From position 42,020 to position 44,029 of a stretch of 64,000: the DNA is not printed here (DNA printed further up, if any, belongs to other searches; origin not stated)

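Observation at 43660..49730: ~6 kb of tandem PKD-like coding repeats with near-identical 534-bp higher-order copies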

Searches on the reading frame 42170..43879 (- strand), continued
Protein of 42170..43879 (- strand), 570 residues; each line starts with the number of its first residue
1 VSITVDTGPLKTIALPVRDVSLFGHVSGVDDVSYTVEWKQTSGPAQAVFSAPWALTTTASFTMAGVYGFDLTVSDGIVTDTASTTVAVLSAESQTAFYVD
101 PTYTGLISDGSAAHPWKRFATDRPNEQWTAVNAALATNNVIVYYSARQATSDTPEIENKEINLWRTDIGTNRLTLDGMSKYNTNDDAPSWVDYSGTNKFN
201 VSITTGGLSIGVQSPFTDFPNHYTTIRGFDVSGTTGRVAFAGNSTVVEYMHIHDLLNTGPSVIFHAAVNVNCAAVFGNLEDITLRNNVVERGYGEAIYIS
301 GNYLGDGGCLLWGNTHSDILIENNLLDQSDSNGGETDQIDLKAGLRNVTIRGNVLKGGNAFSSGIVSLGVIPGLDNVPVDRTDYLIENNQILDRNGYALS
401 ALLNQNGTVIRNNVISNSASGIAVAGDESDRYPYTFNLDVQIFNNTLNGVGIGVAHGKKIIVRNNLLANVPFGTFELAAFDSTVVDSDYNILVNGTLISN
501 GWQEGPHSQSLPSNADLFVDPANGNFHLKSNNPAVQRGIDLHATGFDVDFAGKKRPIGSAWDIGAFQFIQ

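Call 72: fold_search(model_id=the predicted structure, library=viral)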
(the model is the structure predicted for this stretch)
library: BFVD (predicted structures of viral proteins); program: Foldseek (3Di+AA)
matches with E <= 10: 1269; with E <= 0.001: 42
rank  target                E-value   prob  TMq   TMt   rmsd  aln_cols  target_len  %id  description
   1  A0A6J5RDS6            3.4e-09  1.00  0.48  0.41   7.5       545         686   15  Right handed beta helix region [uncultured Caudovirales phage]
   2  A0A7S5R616            6.7e-09  1.00  0.38  0.29  18.0       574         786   14  (no name in the UniProt tables at hand)
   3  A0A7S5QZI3            8.0e-08  1.00  0.37  0.20  18.9       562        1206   11  Pectin lyase fold domain-containing protein [Rhizobium phage RHph_Y2_6]
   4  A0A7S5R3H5            1.4e-07  1.00  0.35  0.27  16.6       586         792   12  Carboxypeptidase regulatory domain-containing protein [Rhizobium phage RHph_N38]
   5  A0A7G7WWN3            7.2e-07  1.00  0.32  0.30  16.3       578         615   10  (no name in the UniProt tables at hand)
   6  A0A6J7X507            4.0e-06  1.00  0.30  0.25  10.6       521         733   12  Uncharacterized protein [uncultured Caudovirales phage]
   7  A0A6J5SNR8            1.3e-05  1.00  0.28  0.27  13.0       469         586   13  Pectate lyase superfamily protein [uncultured Caudovirales phage]
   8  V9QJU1                1.3e-05  1.00  0.23  0.33  16.4       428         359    9  (no name in the UniProt tables at hand)
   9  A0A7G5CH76            1.8e-05  1.00  0.35  0.29  11.7       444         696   15  (no name in the UniProt tables at hand)
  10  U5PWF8                2.4e-05  0.99  0.18  0.19  34.8       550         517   10  Tailspike protein [Bacillus phage Slash]
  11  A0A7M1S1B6            3.6e-05  0.99  0.22  0.19  22.2       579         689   11  Right handed beta helix domain-containing protein [uncultured phage cr126_1]
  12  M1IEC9                4.3e-05  1.00  0.36  0.37  10.2       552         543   13  Putative tailspike, beta-helical glycoside [Bacillus phage Finn]
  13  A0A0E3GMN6            4.3e-05  0.98  0.20  0.19  27.7       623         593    8  Tail protein [Bacillus phage Stahl]
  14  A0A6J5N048            4.5e-05  0.99  0.23  0.19  37.1       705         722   10  Pectate lyase superfamily protein [uncultured Caudovirales phage]
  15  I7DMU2                5.4e-05  1.00  0.27  0.14  23.4       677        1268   12  Right handed beta helix domain-containing protein [Staphylococcus phage SA11]
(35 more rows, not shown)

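Call 84: search_solved_structures(query=window:42170-43612:-, max_evalue=1, show_alignments=3)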
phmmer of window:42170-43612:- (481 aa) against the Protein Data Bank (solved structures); distinct sequences matched with E-value up to 1: 0.
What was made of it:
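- On Right-handed parallel beta-helix (pectin-lyase fold) carbohydrate-active proteins: The single sequence has no PDB hit (call 84).
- Tried and rejected: A single-sequence PDB search gave no hit (call 84).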

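Call 85: search_solved_structures(query=A1, max_evalue=0.0001, show_alignments=5)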
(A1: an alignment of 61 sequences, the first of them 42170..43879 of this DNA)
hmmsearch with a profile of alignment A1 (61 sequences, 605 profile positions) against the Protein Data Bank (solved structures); distinct sequences matched with E-value up to 0.0001: 8.
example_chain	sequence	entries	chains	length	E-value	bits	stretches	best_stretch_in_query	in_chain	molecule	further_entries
6nz0_Z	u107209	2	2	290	2.8e-19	71.8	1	24-120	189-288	Dyslexia-associated protein KIAA0319-like protein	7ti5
2yrl_A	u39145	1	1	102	7e-14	54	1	28-120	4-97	KIAA1837 protein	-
9rx2_A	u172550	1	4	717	8e-11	43.9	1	350-560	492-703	Parallel beta-helix repeat protein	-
7kpn_Z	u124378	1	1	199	2.7e-08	35.6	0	37-119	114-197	Dyslexia-associated protein KIAA0319-like protein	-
8yk2_B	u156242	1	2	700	1.1e-05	27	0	408-479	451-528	Alpha-galactosidase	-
8yk3_A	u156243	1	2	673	1.3e-05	26.7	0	408-479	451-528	Alpha-galactosidase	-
2e7m_A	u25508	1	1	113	4.6e-05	24.9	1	28-121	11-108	Protein KIAA0319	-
8yk1_A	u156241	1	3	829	5.1e-05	24.7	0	408-479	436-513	Alpha-galactosidase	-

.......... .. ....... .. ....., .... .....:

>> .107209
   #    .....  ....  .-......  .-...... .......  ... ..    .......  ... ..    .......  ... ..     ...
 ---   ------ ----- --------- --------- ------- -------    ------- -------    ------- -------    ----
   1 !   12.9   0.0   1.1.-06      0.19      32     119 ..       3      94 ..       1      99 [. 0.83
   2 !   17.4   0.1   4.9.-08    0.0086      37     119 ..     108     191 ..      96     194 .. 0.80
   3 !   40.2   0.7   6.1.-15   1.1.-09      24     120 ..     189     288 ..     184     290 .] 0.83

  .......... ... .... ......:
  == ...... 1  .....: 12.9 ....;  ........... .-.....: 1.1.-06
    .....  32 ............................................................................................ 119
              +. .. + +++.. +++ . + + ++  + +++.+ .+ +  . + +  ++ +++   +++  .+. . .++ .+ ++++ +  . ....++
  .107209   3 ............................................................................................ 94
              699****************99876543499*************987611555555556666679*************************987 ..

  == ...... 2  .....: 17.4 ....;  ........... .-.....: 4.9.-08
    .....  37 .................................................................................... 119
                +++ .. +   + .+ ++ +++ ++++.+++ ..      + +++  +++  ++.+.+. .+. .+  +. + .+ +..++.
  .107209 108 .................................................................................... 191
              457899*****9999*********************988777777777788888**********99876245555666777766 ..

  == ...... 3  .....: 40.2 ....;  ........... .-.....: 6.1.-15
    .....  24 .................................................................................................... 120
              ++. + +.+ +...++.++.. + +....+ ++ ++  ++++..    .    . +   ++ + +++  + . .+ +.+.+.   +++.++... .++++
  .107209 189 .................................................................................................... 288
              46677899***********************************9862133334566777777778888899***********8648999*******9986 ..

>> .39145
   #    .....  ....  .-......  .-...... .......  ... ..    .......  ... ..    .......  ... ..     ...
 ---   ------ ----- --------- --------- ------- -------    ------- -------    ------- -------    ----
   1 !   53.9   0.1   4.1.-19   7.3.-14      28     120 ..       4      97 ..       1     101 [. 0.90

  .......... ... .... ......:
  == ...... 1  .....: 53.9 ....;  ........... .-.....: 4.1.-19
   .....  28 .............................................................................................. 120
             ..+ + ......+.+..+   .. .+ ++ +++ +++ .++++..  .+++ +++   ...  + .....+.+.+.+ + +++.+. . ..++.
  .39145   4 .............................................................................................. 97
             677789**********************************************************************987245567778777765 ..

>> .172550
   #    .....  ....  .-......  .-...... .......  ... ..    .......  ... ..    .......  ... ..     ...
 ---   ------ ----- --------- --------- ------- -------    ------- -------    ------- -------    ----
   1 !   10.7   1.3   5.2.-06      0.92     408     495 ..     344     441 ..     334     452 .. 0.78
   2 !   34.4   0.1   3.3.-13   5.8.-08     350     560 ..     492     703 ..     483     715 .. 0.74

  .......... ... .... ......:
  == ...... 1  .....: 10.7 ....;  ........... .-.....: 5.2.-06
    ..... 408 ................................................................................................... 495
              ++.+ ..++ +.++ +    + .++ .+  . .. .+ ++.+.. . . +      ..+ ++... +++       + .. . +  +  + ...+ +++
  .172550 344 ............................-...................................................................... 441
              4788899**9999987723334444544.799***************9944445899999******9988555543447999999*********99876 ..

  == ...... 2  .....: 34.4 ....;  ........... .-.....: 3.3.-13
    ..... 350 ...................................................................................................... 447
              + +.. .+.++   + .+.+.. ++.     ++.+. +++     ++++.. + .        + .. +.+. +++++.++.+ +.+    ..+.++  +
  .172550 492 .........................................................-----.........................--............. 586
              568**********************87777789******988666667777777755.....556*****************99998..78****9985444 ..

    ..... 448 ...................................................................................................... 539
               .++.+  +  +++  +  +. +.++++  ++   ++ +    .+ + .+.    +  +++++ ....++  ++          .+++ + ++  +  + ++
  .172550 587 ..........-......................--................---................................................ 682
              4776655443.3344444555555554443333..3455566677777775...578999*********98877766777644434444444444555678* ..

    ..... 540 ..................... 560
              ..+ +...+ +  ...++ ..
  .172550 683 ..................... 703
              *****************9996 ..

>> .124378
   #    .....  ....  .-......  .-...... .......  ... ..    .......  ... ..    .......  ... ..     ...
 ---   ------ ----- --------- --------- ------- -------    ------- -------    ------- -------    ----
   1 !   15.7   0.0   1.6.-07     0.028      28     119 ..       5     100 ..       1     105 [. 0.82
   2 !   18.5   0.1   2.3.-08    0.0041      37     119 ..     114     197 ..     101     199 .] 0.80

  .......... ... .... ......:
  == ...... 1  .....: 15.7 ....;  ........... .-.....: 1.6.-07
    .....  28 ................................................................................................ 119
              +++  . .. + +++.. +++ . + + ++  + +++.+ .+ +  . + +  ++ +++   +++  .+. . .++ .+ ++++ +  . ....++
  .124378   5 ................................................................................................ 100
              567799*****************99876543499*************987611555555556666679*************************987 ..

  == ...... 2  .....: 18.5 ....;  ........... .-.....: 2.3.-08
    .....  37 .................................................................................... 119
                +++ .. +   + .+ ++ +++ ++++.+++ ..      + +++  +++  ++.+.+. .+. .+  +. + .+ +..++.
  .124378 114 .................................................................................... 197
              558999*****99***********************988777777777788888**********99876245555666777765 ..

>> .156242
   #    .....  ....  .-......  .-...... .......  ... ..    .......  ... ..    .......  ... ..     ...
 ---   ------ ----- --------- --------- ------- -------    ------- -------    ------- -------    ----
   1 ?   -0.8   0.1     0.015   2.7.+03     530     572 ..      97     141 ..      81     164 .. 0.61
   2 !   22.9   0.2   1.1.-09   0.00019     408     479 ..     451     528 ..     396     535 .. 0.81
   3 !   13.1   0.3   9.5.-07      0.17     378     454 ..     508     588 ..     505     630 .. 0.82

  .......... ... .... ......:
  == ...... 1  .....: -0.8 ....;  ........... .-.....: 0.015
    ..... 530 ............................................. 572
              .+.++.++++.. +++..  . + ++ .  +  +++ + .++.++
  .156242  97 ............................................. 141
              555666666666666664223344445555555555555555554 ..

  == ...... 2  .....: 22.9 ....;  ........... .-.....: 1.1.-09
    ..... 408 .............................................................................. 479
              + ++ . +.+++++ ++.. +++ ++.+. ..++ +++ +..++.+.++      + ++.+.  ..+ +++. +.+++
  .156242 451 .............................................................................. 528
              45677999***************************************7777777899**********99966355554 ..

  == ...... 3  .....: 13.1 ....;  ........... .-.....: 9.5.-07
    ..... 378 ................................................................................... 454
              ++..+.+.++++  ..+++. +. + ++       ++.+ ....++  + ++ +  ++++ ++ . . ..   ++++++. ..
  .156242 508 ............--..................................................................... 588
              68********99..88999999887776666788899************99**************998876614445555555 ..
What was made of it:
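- On Right-handed parallel beta-helix (pectin-lyase fold) carbohydrate-active proteins: Alignments to PDB entries cover only generic repeats (call 85).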
